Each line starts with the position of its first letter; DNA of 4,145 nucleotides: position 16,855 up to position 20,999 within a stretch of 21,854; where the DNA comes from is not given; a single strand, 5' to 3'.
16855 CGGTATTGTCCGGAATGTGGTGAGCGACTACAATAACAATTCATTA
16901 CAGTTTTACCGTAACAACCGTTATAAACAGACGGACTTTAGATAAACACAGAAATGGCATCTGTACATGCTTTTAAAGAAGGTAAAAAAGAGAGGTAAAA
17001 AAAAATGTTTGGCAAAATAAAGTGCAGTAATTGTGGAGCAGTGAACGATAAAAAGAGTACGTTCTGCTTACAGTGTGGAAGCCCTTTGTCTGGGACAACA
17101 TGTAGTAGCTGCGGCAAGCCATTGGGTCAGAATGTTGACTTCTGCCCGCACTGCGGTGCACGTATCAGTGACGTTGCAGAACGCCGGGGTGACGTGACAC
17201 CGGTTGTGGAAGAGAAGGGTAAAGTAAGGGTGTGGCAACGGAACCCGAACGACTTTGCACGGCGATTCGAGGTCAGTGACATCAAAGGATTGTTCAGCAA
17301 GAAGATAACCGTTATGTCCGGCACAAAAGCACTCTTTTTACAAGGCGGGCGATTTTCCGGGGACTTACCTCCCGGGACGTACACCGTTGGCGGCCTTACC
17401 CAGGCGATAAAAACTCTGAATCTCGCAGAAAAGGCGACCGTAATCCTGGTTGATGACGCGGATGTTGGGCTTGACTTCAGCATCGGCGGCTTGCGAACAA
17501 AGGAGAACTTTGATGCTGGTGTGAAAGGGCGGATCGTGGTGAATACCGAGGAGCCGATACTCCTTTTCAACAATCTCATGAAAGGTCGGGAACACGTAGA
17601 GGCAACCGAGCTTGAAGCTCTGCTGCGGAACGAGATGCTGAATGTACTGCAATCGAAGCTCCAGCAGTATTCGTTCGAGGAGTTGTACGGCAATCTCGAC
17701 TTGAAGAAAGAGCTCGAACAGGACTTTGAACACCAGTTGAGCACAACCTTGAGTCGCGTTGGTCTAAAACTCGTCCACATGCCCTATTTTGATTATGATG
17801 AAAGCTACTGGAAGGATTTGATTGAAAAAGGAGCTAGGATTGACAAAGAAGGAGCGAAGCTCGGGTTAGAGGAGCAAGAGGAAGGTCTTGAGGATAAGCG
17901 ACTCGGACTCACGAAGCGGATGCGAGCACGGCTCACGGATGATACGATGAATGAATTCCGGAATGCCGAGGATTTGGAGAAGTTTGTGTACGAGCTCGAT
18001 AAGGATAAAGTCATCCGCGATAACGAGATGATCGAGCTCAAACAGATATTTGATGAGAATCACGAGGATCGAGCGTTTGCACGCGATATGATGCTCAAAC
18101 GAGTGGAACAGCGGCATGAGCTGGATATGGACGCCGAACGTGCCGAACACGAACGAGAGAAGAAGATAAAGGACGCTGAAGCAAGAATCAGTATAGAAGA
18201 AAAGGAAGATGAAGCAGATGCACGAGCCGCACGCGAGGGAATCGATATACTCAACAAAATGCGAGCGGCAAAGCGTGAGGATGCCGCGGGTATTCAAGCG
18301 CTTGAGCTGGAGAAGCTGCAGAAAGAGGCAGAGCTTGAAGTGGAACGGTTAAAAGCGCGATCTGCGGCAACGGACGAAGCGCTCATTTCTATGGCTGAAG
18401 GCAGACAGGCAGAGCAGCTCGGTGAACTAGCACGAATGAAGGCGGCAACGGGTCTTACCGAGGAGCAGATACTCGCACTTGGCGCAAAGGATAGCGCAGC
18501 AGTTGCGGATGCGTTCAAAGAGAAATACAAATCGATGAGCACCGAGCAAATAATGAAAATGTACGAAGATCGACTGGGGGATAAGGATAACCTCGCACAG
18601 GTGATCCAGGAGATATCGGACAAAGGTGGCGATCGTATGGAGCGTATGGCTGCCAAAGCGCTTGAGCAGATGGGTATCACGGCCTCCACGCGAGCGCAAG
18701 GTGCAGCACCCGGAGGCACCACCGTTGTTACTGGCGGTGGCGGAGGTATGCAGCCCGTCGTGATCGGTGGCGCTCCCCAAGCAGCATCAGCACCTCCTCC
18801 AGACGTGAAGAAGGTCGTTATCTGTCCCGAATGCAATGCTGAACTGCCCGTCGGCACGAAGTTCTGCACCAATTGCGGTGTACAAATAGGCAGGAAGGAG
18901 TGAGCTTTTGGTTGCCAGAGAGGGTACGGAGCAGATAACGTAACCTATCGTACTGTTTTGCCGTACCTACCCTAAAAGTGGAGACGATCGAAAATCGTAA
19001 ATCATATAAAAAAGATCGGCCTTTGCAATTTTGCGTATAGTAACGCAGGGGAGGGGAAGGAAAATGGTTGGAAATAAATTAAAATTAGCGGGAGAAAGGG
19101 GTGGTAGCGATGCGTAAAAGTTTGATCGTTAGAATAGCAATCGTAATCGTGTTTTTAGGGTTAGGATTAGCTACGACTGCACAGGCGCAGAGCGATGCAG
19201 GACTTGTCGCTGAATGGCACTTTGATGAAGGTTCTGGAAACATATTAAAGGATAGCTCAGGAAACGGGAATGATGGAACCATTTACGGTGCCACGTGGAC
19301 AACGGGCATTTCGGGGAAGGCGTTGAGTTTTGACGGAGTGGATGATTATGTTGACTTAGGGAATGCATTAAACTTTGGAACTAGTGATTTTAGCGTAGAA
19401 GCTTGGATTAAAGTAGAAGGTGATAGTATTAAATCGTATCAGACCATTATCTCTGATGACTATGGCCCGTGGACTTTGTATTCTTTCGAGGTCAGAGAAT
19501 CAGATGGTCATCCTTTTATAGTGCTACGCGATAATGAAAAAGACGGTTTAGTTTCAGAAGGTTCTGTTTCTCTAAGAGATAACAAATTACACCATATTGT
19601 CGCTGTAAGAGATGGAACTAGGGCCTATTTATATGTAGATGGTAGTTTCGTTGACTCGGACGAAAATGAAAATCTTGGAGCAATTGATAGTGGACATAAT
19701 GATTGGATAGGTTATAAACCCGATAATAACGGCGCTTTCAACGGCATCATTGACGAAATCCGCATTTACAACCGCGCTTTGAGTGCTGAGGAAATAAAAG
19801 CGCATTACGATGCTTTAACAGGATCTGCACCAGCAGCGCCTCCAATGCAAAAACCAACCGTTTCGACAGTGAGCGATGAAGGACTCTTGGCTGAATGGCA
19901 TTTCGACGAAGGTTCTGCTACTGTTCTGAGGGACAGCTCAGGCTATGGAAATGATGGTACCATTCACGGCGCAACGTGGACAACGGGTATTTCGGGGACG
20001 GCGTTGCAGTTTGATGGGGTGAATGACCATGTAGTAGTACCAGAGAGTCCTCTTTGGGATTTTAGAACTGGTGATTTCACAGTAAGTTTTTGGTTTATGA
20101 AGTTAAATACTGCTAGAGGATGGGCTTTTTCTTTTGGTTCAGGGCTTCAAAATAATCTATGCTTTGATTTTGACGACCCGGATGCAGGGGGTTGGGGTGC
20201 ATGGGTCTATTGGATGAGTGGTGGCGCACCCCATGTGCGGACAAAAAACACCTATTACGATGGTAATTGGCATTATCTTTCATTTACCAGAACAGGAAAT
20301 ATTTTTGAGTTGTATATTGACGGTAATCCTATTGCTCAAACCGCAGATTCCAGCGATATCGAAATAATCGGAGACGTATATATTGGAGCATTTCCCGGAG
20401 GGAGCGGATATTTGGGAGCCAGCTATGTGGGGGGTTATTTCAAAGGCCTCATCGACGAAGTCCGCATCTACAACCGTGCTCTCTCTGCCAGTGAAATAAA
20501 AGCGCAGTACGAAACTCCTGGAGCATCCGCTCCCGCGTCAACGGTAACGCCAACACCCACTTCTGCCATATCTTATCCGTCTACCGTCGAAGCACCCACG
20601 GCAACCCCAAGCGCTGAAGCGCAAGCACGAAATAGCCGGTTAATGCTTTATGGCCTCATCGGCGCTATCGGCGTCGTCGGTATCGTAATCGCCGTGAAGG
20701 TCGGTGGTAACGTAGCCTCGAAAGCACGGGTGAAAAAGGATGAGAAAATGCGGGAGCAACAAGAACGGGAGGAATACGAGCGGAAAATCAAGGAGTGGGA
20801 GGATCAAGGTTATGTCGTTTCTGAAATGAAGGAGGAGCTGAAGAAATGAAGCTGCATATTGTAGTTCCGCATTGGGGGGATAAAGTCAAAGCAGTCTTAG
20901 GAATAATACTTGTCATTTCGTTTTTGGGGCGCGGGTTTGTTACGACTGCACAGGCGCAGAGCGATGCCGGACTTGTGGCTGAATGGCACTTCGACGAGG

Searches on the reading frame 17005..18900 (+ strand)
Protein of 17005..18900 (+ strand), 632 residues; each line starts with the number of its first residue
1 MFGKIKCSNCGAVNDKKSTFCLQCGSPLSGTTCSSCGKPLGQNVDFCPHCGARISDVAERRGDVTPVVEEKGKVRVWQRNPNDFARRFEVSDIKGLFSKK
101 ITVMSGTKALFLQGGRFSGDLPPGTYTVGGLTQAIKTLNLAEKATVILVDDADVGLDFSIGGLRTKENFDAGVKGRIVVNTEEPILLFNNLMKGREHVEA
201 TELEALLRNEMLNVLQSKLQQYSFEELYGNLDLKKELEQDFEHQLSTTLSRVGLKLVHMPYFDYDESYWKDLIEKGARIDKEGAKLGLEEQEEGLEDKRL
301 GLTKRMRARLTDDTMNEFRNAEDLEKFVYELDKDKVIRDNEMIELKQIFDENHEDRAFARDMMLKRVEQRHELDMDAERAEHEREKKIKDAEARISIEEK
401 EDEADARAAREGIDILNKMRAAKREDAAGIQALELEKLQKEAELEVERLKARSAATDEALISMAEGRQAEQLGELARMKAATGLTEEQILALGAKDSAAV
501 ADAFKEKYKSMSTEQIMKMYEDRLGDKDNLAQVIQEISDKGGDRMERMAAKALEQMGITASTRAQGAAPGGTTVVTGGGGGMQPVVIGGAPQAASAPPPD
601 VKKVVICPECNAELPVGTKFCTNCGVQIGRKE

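Call 5: search_protein_families(library=pfam, proteins=[window:17005-18900:+], max_evalue=0.1)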
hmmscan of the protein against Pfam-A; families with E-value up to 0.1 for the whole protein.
window:17005-18900:+ (632 aa): 12 families
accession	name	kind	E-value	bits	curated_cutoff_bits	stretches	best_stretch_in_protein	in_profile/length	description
PF13240.11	Zn_Ribbon_1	-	4.8e-18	64.8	25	3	33-53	2-22/23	zinc-ribbon domain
PF12773.13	DZR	-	1.2e-15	57.8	27.3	2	7-51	1-45/45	Double zinc ribbon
PF13248.11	Zn_ribbon_3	-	1.3e-11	44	27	3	30-54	2-26/26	zinc-ribbon domain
PF24460.1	DUF7575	-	1.8e-09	37.2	28.5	1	30-54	3-27/28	Domain of unknown function (DUF7575)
PF17032.10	Zn_ribbon_15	-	1.4e-07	32.6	28.9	1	31-51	53-73/73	zinc-ribbon family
PF18912.6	DZR_2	-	3.6e-07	30.4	27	2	6-50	9-55/56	Double zinc ribbon domain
PF01145.31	Band_7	-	4.9e-07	30.4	23.6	1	102-257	2-138/176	SPFH domain / Band 7 family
PF24463.1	DUF7577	-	0.00012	22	28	1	5-28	3-26/27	Domain of unknown function (DUF7577)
PF10571.15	UPF0547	-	0.024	15.2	29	1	607-625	3-21/26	Uncharacterised protein family UPF0547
PF07191.17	Zn_ribbon_6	-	0.03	14.8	25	0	6-54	2-39/67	Double zinc ribbon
PF16919.11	PknG_rubred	-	0.049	14.1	28.5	0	611-631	29-49/74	Protein kinase G rubredoxin domain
PF13421.11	Band_7_1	-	0.099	12.7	24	0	175-258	105-187/211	SPFH domain-Band 7 family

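Call 7: search_protein_families(library=ncbifam, proteins=[window:17005-18900:+], max_evalue=0.01)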
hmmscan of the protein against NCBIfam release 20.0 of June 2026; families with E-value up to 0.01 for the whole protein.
window:17005-18900:+ (632 aa): 2 families
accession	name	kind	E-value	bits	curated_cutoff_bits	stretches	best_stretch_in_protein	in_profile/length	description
NF011149.0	PRK14559.1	equivalog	1.1e-05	24.5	374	1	5-56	2-53/642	serine/threonine phosphatase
NF003161.0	PRK04136.1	equivalog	0.00025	20.5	54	0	3-26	13-36/49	50S ribosomal protein L40e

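Call 13: search_protein_families(library=padloc, proteins=[window:17005-18900:+], max_evalue=0.01)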
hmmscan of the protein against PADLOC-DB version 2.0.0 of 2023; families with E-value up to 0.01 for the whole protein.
window:17005-18900:+ (632 aa): 0 families

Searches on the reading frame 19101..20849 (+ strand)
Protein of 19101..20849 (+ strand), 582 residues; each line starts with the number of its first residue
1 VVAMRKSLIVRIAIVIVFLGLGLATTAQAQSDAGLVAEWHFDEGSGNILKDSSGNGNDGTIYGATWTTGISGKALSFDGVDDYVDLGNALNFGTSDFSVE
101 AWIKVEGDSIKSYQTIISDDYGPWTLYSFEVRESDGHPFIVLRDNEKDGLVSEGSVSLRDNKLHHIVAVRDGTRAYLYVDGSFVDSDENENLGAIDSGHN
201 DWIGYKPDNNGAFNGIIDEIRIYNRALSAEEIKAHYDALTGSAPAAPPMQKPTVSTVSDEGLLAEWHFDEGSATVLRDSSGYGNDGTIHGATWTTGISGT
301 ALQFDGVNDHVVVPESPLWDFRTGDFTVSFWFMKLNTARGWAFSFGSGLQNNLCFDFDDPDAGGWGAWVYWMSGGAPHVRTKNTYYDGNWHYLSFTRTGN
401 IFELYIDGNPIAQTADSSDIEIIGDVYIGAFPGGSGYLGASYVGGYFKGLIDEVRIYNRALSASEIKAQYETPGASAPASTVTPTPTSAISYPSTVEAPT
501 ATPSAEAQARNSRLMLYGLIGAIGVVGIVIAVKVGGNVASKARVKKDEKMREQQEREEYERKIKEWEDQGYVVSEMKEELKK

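Call 5: search_protein_families(library=pfam, proteins=[window:19101-20846:+], max_evalue=0.1)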
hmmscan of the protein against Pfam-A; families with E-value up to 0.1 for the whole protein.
window:19101-20846:+ (582 aa): 7 families
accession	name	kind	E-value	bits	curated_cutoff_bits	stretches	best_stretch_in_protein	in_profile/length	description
PF13385.13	Laminin_G_3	-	1e-51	175.5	27.6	2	78-233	1-151/151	Concanavalin A-like lectin/glucanases superfamily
PF07953.20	Toxin_R_bind_N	-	1.4e-19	70.9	23.8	2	47-227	2-191/191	Clostridium neurotoxin, N-terminal receptor binding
PF02210.31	Laminin_G_2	-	4.8e-12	46.9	22.9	2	374-457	38-124/126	Laminin G domain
PF00054.30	Laminin_G_1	-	8.5e-08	32.9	24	1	375-461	40-130/131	Laminin G domain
PF02973.23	Sialidase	-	2.2e-06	27.8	26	1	129-234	74-183/189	Sialidase, N-terminal domain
PF22925.3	TS_C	-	0.0052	16.9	27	0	155-229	124-201/202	Trans-sialidase, C-terminal domain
PF00354.24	Pentaxin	-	0.059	13.5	25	0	199-238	130-169/194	Pentaxin family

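Call 7: search_protein_families(library=ncbifam, proteins=[window:19101-20846:+], max_evalue=0.01)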
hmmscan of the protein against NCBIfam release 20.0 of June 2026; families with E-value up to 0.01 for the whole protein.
window:19101-20846:+ (582 aa): 1 family
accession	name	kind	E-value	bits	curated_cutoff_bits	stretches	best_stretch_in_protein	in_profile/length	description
NF052521.1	TafC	equivalog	1.7e-20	73.5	410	2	258-472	144-362/373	TafC family fimbrial protein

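Call 13: search_protein_families(library=padloc, proteins=[window:19101-20846:+], max_evalue=0.01)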
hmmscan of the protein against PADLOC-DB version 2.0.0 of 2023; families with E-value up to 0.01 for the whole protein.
window:19101-20846:+ (582 aa): 0 families

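Call 46: find_encoding_contigs(protein=window:19101-20849:+, flank=10000, max_places=3)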
Protein window:19101-20849:+ (582 aa): no gene with exactly this product is on record in the collection.
